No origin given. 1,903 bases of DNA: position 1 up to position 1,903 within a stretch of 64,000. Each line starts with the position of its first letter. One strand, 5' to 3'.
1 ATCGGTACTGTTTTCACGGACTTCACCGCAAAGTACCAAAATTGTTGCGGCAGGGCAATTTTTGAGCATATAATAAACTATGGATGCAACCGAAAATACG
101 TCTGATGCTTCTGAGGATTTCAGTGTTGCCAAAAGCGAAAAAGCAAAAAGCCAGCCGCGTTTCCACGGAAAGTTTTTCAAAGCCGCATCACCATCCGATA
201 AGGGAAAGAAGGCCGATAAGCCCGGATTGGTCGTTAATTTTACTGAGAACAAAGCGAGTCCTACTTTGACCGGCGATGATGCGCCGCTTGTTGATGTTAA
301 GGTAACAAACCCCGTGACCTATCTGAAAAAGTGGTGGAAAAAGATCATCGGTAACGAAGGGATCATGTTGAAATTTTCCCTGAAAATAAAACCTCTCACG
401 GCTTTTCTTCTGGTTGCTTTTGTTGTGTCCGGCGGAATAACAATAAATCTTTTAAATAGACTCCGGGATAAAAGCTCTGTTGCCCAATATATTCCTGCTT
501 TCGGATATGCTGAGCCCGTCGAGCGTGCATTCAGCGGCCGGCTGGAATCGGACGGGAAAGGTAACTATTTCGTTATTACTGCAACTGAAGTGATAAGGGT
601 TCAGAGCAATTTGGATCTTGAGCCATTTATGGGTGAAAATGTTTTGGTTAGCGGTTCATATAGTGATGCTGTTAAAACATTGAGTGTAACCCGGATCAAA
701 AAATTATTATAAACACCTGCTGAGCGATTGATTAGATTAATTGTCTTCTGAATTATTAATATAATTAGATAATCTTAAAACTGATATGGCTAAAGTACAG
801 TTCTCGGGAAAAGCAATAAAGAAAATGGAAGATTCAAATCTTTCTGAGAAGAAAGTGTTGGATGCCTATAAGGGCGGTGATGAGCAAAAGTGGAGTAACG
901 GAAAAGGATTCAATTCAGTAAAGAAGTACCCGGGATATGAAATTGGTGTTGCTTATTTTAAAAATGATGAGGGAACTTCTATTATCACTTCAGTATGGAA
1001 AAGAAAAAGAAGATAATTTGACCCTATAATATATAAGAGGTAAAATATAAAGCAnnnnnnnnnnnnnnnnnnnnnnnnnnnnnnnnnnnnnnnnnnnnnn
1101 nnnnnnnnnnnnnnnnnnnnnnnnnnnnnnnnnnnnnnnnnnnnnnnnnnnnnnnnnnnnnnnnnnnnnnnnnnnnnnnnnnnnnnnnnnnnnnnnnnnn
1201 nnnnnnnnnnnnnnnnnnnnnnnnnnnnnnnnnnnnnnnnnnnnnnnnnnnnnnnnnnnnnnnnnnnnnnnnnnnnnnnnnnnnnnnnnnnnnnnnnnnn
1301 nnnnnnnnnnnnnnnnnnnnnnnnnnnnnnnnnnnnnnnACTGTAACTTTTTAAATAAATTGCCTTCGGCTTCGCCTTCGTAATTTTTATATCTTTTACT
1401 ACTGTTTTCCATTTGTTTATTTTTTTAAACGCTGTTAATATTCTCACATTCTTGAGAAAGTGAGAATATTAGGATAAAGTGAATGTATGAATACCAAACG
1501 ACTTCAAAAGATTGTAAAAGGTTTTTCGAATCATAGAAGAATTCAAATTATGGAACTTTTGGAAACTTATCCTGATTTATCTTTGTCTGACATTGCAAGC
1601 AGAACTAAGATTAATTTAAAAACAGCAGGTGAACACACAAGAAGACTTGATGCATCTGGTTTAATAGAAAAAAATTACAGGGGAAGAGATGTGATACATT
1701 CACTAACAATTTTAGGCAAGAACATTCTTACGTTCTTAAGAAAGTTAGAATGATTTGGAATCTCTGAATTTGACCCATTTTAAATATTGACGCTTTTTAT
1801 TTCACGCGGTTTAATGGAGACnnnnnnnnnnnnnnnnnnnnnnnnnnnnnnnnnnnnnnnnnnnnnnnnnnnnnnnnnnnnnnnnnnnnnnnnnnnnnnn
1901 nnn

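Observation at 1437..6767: Type IV restriction-like module (Mrr-domain fusion, GmrSD-like, HD protein) bracketed by ~350-bp direct repeats that each encode a small coiled-coil protein, with an ArsR regulator at the edge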

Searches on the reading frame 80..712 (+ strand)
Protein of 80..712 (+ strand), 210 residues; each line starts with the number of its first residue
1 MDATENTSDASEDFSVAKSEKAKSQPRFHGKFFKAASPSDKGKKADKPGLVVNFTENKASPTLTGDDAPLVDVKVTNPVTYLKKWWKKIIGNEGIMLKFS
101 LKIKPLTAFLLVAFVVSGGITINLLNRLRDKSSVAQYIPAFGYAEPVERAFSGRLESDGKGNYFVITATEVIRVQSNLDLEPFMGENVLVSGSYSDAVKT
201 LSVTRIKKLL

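Call 12: search_protein_families(library=pfam, proteins=[window:80-712:+], max_evalue=0.001)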
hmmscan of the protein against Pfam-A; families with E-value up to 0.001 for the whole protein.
window:80-712:+ (210 aa): 0 families

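Call 29: find_encoding_contigs(protein=window:80-712:+, flank=10000, max_places=4)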
Protein window:80-712:+ (210 aa): 1 contig read that carries it; 1 place shown.
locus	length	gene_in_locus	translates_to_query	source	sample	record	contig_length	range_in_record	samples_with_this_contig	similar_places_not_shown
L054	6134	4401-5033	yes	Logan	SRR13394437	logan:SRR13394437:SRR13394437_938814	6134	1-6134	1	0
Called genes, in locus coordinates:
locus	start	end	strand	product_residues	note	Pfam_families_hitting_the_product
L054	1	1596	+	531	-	?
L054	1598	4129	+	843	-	PF04851:ResIII, PF18766:SWI2_SNF2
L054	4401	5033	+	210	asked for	-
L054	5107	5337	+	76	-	-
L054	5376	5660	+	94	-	-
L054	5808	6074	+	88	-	PF13412:HTH_24 (weak)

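Call 80: search_protein_families(library=ncbifam, proteins=[L054:1-1596:+, L054:1598-4129:+, window:80-712:+], max_evalue=0.001)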
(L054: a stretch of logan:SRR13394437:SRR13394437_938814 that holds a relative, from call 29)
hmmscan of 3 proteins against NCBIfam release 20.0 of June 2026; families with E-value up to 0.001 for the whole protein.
L054:1-1596:+ (531 aa): 3 families
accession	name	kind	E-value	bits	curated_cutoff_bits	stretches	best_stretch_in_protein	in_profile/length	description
NF050803.1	DnaMtaseCcrMCaul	equivalog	8.6e-20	70.9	830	1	153-250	158-253/350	adenine-specific DNA-methyltransferase CcrM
NF008572.0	PRK11524.1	equivalog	4.6e-17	62.1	292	1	20-238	57-250/294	adenine-specific DNA-methyltransferase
NF010253.0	PRK13699.1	subfamily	2.2e-08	34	244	1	181-248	142-209/226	DNA methyltransferase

L054:1598-4129:+ (843 aa): 2 families
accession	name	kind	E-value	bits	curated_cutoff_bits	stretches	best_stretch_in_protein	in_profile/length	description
NF046055.1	restr_BPTD_3080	equivalog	1.3e-20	73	800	1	281-811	474-953/970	BPTD_3080 family restriction endonuclease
NF053632.1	heli_RadD_YejH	equivalog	5.5e-06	24.9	720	0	398-464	296-357/573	DNA repair helicase RadD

window:80-712:+ (210 aa): 0 families

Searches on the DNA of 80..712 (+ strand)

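Call 74: search_rna_families(sources=[L054], threshold=evalue, max_evalue=1)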
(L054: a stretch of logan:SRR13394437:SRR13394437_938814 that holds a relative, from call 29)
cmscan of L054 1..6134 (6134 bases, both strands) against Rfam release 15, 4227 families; matches with E-value up to 1: 2.
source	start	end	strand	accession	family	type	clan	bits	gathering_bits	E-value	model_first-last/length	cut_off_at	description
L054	645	727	+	RF03020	RT-17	Gene; sRNA;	-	24.3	40.4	0.28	1-95/95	no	RT-17 RNA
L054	3527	3590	-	RF00266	snoZ17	Gene; snRNA; snoRNA; CD-box;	CL00053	23.1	44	0.94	1-71/71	no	Small nucleolar RNA Z17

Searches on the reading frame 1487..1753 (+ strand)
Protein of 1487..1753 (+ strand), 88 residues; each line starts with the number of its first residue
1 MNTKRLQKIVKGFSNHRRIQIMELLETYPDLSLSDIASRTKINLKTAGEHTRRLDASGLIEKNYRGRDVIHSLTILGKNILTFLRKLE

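Call 3: search_protein_families(library=pfam, proteins=[window:1487-1753:+], max_evalue=0.1)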
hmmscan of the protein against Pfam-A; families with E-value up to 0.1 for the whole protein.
window:1487-1753:+ (88 aa): 12 families
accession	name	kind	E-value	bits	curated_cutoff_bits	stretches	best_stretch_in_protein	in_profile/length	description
PF13412.12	HTH_24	-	4.1e-06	26.7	21.9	1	15-61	2-48/48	Winged helix-turn-helix DNA-binding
PF01022.26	HTH_5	-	2.6e-05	24.5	22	1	17-62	3-47/47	Bacterial regulatory protein, arsR family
PF01047.28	MarR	-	2.8e-05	24.3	24.6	1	16-62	3-49/59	MarR family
PF09339.16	HTH_IclR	-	0.0047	17.1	22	1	19-62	6-50/52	IclR helix-turn-helix domain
PF08279.18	HTH_11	-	0.0079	16.5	25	1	17-58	1-43/55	HTH domain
PF25212.1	HVO_A0114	-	0.01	16.1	27.6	1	16-68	22-74/84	HVO_A0114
PF12802.13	MarR_2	-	0.02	15.5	27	1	19-62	8-52/61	MarR family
PF22665.2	DUF6293_C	-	0.042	14.7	27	1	46-83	63-100/101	DUF6293 C-terminal winged helix domain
PF25213.1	HVO_A0261_N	-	0.048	14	35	1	16-81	11-71/86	HVO_A0261 N-terminal domain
PF07042.17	TrfA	-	0.066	12.7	22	1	5-72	215-280/282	TrfA protein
PF12840.13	HTH_20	-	0.069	13.6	27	1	18-61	6-49/51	Helix-turn-helix domain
PF13463.12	HTH_27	-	0.093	13.5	22.2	0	19-74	6-65/68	Winged helix DNA-binding domain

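Call 4: search_protein_families(library=padloc, proteins=[window:1487-1753:+], max_evalue=0.1)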
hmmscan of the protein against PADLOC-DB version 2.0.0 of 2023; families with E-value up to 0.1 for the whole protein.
window:1487-1753:+ (88 aa): 20 families
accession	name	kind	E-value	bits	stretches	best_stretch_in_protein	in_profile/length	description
PDLC01438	Csa3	-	1.9e-06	26.2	1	4-74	136-202/305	"CAS-I,CAS-II,CAS-III,CAS-IV,CAS-V,CAS-VI; associated_signaling"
PDLC01720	Csa3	-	7e-06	24.6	1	8-77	17-99/118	Csa3_1_CAS-I-II-III-IV-V-VI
PDLC01434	CasR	-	1.2e-05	23.3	1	17-81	129-190/191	"CAS-I,CAS-II,CAS-III,CAS-IV,CAS-V,CAS-VI; associated_signaling"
PDLC01850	CARF3--CARF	-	1.9e-05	22.6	1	3-81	133-208/209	-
PDLC01860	CARF3--CARF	-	2.9e-05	22.2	1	15-79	142-206/210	-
PDLC01879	CARF3--CARF_TM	-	6.3e-05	20.7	1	18-85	158-221/222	-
PDLC01852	CARF3--CARF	-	0.00029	18.8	1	7-78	135-205/208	-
PDLC03963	SoFic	-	0.00035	18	1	5-68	284-346/361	-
PDLC01848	CARF3--CARF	-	0.0004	18.1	1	7-82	129-194/197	-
PDLC01044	Csa3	-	0.00055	17.9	1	15-81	135-194/194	Type I-A associated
PDLC01268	CasR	-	0.00082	17.4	1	17-67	125-172/179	"CAS-I,CAS-II,CAS-III,CAS-IV,CAS-V,CAS-VI; associated_signaling"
PDLC01866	CARF3--CARF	-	0.00088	17.3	1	17-83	140-206/207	-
PDLC04370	PDC-M05A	-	0.0066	14.3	1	21-67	21-67/194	-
PDLC01875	CARF3--CARF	-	0.011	13.5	1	15-83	145-212/219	-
PDLC01859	CARF3--CARF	-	0.015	13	1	19-70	153-208/213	-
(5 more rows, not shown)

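Call 80: search_protein_families(library=ncbifam, proteins=[window:1487-1753:+], max_evalue=0.001)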
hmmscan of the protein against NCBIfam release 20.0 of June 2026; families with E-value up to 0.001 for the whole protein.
window:1487-1753:+ (88 aa): 4 families
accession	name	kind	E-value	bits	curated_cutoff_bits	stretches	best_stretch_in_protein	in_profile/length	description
NF033788.1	HTH_metalloreg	subfamily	9.9e-09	34.9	55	1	7-73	2-68/77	metalloregulator ArsR/SmtB family transcription factor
NF033789.1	repress_SdpR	subfamily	3.4e-05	23.7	100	1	10-74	2-65/79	autorepressor SdpR family transcription factor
NF041413.1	ArsR_Rv2640c_fam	equivalog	0.00039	20.8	155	1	10-73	36-101/118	Rv2640c family ArsR-like transcriptional regulator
TIGR01884.1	cas_HTH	subfamily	0.00063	19.2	60.2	1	15-77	141-202/202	CRISPR-associated CARF protein Csa3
